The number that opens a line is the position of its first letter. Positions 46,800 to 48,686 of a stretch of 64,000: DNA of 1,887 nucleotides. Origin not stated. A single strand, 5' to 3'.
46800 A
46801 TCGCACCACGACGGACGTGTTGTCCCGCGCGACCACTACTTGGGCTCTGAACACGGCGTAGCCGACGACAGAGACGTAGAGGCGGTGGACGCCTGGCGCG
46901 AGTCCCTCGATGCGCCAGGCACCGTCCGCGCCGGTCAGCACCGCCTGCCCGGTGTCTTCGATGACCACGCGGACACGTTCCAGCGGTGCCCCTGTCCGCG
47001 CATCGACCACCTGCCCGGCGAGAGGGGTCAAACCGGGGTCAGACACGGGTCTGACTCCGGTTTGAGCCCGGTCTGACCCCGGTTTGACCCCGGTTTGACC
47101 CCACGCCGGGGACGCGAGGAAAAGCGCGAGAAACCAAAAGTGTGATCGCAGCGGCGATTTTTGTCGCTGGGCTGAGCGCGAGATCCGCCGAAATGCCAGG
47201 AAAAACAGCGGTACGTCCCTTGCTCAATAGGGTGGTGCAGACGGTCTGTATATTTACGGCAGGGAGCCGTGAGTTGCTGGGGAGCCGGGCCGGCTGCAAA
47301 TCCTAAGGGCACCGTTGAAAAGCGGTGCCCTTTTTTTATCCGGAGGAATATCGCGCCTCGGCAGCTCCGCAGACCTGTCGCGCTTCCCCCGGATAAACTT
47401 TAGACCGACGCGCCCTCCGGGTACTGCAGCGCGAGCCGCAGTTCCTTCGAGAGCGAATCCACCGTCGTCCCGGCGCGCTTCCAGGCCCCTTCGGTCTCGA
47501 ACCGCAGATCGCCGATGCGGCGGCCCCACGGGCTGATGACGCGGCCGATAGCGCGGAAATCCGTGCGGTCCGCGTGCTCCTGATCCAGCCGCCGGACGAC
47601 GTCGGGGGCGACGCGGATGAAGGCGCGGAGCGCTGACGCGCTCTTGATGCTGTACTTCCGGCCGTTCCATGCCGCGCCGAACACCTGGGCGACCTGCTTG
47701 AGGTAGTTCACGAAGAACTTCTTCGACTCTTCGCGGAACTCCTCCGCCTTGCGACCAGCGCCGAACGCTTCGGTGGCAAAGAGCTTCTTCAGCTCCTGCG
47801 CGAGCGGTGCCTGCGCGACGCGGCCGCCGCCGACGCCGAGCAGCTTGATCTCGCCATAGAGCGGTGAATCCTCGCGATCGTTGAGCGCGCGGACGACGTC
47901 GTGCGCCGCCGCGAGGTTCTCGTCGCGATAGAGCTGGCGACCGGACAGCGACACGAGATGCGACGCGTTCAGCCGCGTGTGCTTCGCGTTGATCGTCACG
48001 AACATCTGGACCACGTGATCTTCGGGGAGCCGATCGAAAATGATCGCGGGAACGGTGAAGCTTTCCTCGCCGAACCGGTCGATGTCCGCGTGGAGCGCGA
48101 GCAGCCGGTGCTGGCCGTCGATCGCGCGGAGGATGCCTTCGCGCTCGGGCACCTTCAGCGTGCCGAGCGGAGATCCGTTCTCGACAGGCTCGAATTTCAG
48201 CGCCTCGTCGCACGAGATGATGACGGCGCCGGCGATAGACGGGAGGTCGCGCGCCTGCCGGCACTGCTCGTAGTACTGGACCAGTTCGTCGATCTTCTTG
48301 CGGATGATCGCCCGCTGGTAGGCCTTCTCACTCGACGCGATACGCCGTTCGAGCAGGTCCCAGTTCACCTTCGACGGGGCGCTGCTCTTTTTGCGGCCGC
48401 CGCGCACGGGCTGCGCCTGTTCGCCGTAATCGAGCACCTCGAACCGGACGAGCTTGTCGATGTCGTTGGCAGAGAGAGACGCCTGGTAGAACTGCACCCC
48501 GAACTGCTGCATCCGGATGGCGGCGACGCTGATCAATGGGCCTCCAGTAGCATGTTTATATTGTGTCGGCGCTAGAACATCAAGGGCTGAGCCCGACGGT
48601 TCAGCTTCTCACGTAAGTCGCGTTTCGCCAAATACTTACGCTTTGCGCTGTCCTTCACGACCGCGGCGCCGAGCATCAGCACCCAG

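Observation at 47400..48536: Stand-alone DGQHR (DndB/DpdB-like) protein with no dnd or dpd partners in 64 kb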

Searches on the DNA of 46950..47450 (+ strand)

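Call 29: search_rna_families(source=window, start=46950, end=47450, threshold=evalue, max_evalue=1)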
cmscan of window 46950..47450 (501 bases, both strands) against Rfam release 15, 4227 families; matches with E-value up to 1: 20.
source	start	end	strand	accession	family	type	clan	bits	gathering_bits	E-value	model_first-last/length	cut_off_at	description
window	47022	47104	-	RF00974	mir-607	Gene; miRNA;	-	41.4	94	2.1e-06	1-91/91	no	mir-607 microRNA precursor family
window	47025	47101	+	RF03694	mir-266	Gene; miRNA;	-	33.3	80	0.00011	1-83/83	no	mir-266 microRNA precursor family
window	47024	47102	+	RF04070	MIR6440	Gene; miRNA;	-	32.6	95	0.00021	1-108/108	no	MIR6440 microRNA precursor family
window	47022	47093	+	RF00974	mir-607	Gene; miRNA;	-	32.4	94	0.00037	1-91/91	no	mir-607 microRNA precursor family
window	47009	47115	+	RF02000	MIR1846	Gene; miRNA;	-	30.5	77.5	0.0005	1-110/110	no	MIR1846 microRNA precursor family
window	47025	47090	-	RF03694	mir-266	Gene; miRNA;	-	28.6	80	0.0017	1-83/83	no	mir-266 microRNA precursor family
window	47026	47101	+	RF00941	mir-434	Gene; miRNA;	-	28.3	100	0.0024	1-81/81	no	mir-434 microRNA precursor family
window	47020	47095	-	RF04279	mir-H20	Gene; miRNA;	CL00141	28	99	0.0042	1-82/82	no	mir-H20 microRNA precursor family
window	47024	47091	-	RF04057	MIR1432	Gene; miRNA;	-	27.7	90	0.0052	9-79/89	no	MIR1432 microRNA precursor family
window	47026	47100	+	RF00960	mir-661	Gene; miRNA;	-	27.1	73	0.026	1-84/84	no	mir-661 microRNA precursor family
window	47027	47090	+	RF02025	mir-3017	Gene; miRNA;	-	24.6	51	0.02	1-70/70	no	mir-3017 microRNA precursor family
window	47021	47091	-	RF00102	VA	Gene;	-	24.4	62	0.083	1-159/159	no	VA RNA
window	47010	47114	-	RF02000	MIR1846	Gene; miRNA;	-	22.7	77.5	0.057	1-110/110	no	MIR1846 microRNA precursor family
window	47025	47090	+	RF03610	mir-H7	Gene; miRNA;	CL00141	21.9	94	0.26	1-69/69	no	mir-H7 microRNA precursor family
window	47027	47064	-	RF03688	mir-3045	Gene; miRNA;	-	20.6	90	0.1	1-75/75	no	mir-3045 microRNA precursor family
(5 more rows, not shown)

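Call 70: build_rna_model(alignment_id=A2, structure=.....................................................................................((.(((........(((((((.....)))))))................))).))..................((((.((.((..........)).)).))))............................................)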
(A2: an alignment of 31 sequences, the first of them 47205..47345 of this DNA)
Model R1 built from alignment A2 (31 sequences, 232 columns); structure: as given.
model positions 158; base pairs 20; branch points 1; effective number of sequences 4.26; information 0.59 bits per position. Calibrated on 0.2 Mb of random sequence (short: E-values are rough).
structure used (alignment columns):
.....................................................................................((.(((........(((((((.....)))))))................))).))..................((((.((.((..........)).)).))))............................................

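Call 71: search_with_rna_model(model_id=R1, sources=[window, L005, L006, L007, L008, L009, L010, L011, L012, L013, L014, L015, L016, L017, L018, L019, L020, L021, L022, L023, L024, L025, L026, L027, L028, L029, L030, L031, L032, L033, L034, L035, L036, L037, L038, L039, L040, L041, L042, L043, L044, L045, L046, L047, L048, L049, L050, L051, L052, L053, L054, L055, L056, L057, L058, L059, L060, L061, L062, L063, L064, L065, L066, L067, L068, L069, L070, L071, L072, L073, L074, L075, L076, L077, L078, L079, L080, L081, L082, L083, L084, L085, L088, L090, L093], max_evalue=0.01)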
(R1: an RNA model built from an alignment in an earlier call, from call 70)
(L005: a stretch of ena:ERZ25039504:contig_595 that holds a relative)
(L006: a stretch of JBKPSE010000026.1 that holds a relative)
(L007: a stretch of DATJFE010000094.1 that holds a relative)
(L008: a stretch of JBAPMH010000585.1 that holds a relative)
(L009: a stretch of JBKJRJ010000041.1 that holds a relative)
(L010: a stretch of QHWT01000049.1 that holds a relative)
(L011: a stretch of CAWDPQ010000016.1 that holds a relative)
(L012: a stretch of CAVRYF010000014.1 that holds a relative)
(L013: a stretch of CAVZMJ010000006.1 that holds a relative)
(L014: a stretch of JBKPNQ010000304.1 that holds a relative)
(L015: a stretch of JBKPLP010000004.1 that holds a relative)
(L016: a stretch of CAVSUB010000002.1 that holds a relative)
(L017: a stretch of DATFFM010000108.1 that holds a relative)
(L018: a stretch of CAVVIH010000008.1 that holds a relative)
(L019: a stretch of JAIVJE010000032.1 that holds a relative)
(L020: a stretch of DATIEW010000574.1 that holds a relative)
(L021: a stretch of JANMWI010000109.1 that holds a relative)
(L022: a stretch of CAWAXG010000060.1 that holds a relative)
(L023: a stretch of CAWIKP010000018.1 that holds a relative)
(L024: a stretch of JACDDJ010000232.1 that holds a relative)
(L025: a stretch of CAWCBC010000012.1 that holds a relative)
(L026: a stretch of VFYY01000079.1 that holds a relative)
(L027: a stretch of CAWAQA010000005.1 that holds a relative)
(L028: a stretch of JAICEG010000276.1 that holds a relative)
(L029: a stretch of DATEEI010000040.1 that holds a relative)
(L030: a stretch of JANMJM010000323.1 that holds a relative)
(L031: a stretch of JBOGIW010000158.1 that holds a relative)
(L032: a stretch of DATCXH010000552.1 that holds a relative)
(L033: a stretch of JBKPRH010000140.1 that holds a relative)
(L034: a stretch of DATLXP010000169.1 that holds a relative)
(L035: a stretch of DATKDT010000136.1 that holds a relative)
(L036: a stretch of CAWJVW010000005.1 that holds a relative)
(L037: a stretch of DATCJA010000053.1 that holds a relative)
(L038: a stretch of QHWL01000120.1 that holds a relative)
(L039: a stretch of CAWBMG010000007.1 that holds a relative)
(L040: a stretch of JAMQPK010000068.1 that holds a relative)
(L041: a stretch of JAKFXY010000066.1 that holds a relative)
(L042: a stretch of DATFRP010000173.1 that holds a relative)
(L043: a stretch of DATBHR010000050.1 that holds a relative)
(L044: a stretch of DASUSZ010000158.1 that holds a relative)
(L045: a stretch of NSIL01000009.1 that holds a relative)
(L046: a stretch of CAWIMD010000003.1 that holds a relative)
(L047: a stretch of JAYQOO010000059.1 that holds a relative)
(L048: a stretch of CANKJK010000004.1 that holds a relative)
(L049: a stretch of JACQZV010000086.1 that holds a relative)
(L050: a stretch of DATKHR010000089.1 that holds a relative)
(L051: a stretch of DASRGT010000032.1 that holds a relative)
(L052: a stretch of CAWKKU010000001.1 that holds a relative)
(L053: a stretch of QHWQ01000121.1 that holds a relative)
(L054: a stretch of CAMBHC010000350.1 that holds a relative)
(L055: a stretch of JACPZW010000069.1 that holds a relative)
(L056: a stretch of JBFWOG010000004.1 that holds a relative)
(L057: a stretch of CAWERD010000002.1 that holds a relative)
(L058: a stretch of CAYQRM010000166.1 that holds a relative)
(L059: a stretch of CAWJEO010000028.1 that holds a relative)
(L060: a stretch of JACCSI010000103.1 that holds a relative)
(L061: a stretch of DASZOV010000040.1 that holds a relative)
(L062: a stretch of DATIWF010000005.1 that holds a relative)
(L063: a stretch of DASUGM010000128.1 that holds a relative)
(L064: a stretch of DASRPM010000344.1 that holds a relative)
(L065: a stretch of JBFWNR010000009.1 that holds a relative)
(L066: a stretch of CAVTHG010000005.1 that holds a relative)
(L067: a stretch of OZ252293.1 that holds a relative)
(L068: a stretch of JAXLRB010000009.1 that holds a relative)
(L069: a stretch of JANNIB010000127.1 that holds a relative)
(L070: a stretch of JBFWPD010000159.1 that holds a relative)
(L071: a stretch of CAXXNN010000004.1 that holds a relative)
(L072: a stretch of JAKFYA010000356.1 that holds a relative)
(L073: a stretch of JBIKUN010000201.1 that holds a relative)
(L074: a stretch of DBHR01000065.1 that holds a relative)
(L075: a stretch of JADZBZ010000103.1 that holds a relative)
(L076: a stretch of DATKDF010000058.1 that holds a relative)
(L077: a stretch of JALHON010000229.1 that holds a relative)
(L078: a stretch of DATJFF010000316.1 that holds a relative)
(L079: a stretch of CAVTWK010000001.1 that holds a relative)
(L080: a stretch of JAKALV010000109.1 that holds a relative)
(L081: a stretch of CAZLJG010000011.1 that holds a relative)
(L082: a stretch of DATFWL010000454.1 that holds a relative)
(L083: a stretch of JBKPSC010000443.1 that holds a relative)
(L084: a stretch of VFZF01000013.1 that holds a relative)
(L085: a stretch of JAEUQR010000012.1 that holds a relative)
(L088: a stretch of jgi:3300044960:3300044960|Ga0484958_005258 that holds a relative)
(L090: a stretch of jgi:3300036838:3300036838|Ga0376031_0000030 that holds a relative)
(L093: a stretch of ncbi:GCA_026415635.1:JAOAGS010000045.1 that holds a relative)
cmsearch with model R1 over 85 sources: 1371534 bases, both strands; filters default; matches with E-value up to 0.01: 75.
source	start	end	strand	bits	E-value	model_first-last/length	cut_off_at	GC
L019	11164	11322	-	148.9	1.7e-37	1-158/158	no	0.59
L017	11204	11361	-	148.1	2.9e-37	1-158/158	no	0.56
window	47185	47342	+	147.4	4.5e-37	1-158/158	no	0.57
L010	11262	11418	-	144.6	2.6e-36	1-158/158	no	0.59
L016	11172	11330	-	143.8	4.2e-36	1-158/158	no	0.58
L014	11199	11361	-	143.4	5.1e-36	1-158/158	no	0.55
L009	3013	3173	-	142.5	9e-36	1-158/158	no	0.52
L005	11217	11376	-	142.5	9.4e-36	1-158/158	no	0.56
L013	11204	11363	-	142.4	9.6e-36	1-158/158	no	0.57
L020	2384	2544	-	141.1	2.2e-35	1-158/158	no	0.61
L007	3131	3288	-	139.4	6.2e-35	1-158/158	no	0.59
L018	11154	11313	-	139.3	6.8e-35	1-158/158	no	0.57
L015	11209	11372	-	137.6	1.9e-34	1-158/158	no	0.55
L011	11142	11299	-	136.5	3.6e-34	1-158/158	no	0.59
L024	3610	3769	-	136.4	3.9e-34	1-158/158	no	0.54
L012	11185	11344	-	135.3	8e-34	1-158/158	no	0.59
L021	11171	11328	-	135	9.1e-34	1-158/158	no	0.6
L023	11142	11299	-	133.2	2.8e-33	1-158/158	no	0.6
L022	11140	11297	-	129.6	2.6e-32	1-158/158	no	0.57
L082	7637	7790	+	126.7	1.6e-31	1-158/158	no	0.61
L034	1903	2060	-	126.3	2.1e-31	1-158/158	no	0.59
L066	13828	13981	+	123.4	1.2e-30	1-158/158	no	0.57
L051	13763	13916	+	120.2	8.7e-30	1-158/158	no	0.57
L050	11943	12097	+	114.8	2.4e-28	1-158/158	no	0.63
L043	13717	13870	+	111.8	1.6e-27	1-158/158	no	0.56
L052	11888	12044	+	109.7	5.6e-27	1-158/158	no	0.55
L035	11285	11437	+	109.4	6.9e-27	1-158/158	no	0.58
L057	11212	11365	+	108.2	1.4e-26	1-158/158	no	0.59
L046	11333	11485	+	108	1.6e-26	1-158/158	no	0.61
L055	7867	8021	+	105.3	8.9e-26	1-158/158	no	0.55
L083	12313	12467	+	103.4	2.7e-25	1-158/158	no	0.59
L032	3550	3702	-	100.7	1.5e-24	1-158/158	no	0.56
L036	11209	11376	-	100.5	1.6e-24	1-158/158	no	0.61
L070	6308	6461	+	98.1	7.2e-24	1-158/158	no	0.65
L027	11214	11361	-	97.9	8.2e-24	1-158/158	no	0.6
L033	2138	2291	-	97.7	9.3e-24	1-158/158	no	0.56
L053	11175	11322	-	96.3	2.2e-23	1-158/158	no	0.64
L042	11145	11297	-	94.4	7.1e-23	1-158/158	no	0.59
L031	4896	5043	-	89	2e-21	1-158/158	no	0.66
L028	4502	4654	-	87.2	6e-21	1-158/158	no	0.59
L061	11277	11419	+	84.3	3.8e-20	1-158/158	no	0.59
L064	8751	8899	-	83.7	5.2e-20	1-158/158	no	0.58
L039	11141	11283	-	83.3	7e-20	1-158/158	no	0.64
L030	11302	11456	+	79.9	5.6e-19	1-158/158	no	0.64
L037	6089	6233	-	79.6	6.9e-19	1-158/158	no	0.62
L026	10119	10270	-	78.4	1.4e-18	1-158/158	no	0.61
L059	11148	11318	-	77.4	2.7e-18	1-158/158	no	0.66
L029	11186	11336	+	77.3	2.8e-18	1-158/158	no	0.63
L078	2549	2710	-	77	3.4e-18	1-158/158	no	0.57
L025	11171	11317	-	74.6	1.5e-17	1-158/158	no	0.61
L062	11261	11404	+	73.6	2.8e-17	1-158/158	no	0.65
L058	11263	11408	+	69.6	3.3e-16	1-158/158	no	0.59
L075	11177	11331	-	68.7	5.7e-16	1-158/158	no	0.61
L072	2828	2981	-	67.5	1.1e-15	1-158/158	no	0.65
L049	11187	11334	-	66.7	1.9e-15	1-158/158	no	0.66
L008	1612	1685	-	65.8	3.3e-15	85-158/158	5'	0.62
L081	11149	11291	-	65.3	4.5e-15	1-158/158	no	0.62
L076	2533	2674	+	65.3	4.5e-15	1-158/158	no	0.61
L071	11254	11402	+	65.2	4.9e-15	1-158/158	no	0.59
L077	2894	3062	-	64.8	6.2e-15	1-158/158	no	0.63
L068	11425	11591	-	62.5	2.7e-14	1-158/158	no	0.61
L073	4786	4954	-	61.2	5.7e-14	1-158/158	no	0.64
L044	11209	11367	+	60.3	1e-13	1-158/158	no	0.59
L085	11186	11355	-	58.9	2.4e-13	1-158/158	no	0.6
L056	11269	11438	-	58.7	2.7e-13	1-158/158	no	0.65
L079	11206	11349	+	56.3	1.2e-12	1-158/158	no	0.6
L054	2060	2223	+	55.4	2e-12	1-158/158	no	0.59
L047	11208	11368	+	53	9.4e-12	1-158/158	no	0.6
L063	2656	2797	+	51.9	1.8e-11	1-158/158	no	0.61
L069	4203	4354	-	51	3.1e-11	1-158/158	no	0.62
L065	11208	11371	-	46.9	4e-10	1-158/158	no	0.63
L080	2764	2909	+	39.3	4.3e-08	1-158/158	no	0.61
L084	11269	11389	-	36.1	3.1e-07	1-158/158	no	0.59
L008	1536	1659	+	23.4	0.00079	1-158/158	no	0.6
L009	2923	3063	+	20.3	0.0054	1-158/158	no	0.61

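Call 104: search_with_rna_model(model_id=R1, sources=[L229, L230, L231, L090, L091, L092, L088, L089, L093, L094], max_evalue=10, filters=default)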
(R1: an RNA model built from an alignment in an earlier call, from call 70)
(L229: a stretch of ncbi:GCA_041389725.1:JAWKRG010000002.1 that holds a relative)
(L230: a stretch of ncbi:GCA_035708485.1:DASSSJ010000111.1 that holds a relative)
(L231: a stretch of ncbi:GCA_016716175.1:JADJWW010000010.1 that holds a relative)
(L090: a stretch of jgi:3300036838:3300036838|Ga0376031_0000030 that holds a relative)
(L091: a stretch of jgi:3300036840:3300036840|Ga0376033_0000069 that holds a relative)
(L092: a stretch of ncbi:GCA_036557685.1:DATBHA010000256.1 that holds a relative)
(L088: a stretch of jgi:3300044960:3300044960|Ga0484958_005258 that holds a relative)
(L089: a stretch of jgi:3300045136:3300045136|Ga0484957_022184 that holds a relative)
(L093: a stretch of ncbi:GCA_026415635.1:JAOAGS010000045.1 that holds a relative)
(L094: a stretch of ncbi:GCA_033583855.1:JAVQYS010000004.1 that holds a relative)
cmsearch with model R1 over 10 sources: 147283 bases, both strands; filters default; matches with E-value up to 10: 3.
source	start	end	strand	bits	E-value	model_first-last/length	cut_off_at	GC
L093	16973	16998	-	7.8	1.3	122-147/158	no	0.81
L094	16973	16998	-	7.8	1.3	122-147/158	no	0.81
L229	449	465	-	7.4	1.6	71-87/158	no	0.76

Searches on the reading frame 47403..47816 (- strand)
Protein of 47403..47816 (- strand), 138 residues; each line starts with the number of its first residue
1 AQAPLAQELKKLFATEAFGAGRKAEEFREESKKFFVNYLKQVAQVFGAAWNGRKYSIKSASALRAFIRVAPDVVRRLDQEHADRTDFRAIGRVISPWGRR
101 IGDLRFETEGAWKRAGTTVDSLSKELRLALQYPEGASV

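Call 88: search_protein_families(library=pfam, proteins=[window:47403-47816:-], max_evalue=10)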
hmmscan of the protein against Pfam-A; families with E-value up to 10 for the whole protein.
window:47403-47816:- (138 aa): 0 families

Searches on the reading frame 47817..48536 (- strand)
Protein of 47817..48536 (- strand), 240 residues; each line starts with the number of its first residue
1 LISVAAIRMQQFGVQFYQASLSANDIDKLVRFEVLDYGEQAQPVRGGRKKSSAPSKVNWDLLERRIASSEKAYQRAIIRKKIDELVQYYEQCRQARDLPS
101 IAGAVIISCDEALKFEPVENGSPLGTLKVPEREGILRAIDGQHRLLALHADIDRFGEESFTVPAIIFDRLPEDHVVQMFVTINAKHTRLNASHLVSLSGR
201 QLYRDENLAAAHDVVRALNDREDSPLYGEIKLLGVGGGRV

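Call 88: search_protein_families(library=pfam, proteins=[window:47817-48536:-], max_evalue=10)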
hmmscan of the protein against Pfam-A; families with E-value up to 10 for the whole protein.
window:47817-48536:- (240 aa): 3 families
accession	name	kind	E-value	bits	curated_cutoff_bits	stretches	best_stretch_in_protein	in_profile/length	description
PF14072.11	DndB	-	3.6e-15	56.3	29.1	1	5-196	2-161/338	DNA-sulfur modification-associated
PF03235.19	GmrSD_N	-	0.0015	19.2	33.2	2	73-148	17-71/199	GmrSD restriction endonuclease, N-terminal domain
PF19759.4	DUF6246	-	0.011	16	27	1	166-231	20-84/185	Family of unknown function (DUF6246)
